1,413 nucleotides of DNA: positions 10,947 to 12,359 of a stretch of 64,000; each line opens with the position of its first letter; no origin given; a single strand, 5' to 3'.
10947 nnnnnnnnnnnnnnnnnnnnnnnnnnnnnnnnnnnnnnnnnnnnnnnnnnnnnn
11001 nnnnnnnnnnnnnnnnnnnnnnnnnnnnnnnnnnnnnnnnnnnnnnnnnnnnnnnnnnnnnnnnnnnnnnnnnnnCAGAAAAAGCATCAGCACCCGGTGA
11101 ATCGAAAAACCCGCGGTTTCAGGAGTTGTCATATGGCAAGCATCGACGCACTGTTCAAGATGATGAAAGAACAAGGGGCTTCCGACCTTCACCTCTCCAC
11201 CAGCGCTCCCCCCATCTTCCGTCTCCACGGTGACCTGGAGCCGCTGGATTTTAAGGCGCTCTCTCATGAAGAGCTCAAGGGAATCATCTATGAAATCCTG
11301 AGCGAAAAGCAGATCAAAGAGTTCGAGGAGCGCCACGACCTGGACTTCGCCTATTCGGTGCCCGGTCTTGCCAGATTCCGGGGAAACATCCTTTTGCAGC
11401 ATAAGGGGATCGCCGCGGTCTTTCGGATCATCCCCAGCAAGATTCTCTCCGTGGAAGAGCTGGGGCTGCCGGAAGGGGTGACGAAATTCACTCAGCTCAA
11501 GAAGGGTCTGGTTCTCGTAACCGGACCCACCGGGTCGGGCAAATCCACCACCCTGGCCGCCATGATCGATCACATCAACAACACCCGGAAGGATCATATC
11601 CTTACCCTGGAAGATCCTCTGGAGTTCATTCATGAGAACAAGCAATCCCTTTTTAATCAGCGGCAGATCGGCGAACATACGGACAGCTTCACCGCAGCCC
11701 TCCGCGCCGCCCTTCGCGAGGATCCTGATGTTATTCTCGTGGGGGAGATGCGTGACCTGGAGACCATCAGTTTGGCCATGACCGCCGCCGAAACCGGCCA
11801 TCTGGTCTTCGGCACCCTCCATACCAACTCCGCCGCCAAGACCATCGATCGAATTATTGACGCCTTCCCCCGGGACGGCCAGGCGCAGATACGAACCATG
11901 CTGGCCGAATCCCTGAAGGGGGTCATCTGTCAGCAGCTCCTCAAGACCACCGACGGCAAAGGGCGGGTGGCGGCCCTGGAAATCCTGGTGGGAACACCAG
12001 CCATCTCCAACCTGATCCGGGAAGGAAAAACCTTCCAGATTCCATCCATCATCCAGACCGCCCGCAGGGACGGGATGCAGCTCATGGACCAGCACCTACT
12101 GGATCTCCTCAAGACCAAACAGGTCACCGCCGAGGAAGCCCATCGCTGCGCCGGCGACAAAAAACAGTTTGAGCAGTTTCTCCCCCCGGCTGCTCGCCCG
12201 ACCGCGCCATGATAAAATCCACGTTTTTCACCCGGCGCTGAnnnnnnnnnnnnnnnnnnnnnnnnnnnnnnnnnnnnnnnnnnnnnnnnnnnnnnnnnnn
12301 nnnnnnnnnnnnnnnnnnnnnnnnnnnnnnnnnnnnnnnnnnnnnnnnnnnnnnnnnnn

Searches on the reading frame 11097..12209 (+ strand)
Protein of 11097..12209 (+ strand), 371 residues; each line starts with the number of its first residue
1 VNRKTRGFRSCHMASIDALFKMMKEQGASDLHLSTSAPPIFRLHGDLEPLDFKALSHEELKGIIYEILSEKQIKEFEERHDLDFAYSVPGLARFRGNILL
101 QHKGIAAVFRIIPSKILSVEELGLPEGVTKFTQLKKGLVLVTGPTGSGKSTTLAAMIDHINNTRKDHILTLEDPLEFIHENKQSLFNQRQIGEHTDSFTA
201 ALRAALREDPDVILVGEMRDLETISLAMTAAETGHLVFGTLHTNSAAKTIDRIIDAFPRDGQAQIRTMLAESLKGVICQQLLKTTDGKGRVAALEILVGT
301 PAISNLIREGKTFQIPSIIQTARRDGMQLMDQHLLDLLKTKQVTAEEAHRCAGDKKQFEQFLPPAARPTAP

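Call 60: search_protein_families(library=pfam, proteins=[window:11097-12209:+], max_evalue=0.0001)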
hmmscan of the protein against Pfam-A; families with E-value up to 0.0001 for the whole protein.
window:11097-12209:+ (371 aa): 2 families
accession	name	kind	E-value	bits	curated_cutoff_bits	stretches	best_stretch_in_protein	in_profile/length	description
PF00437.27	T2SSE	-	3.2e-49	168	24.9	1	16-291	12-287/370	Type II/IV secretion system protein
PF13401.12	AAA_22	-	3.4e-05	24.6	27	0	135-221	4-96/130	AAA domain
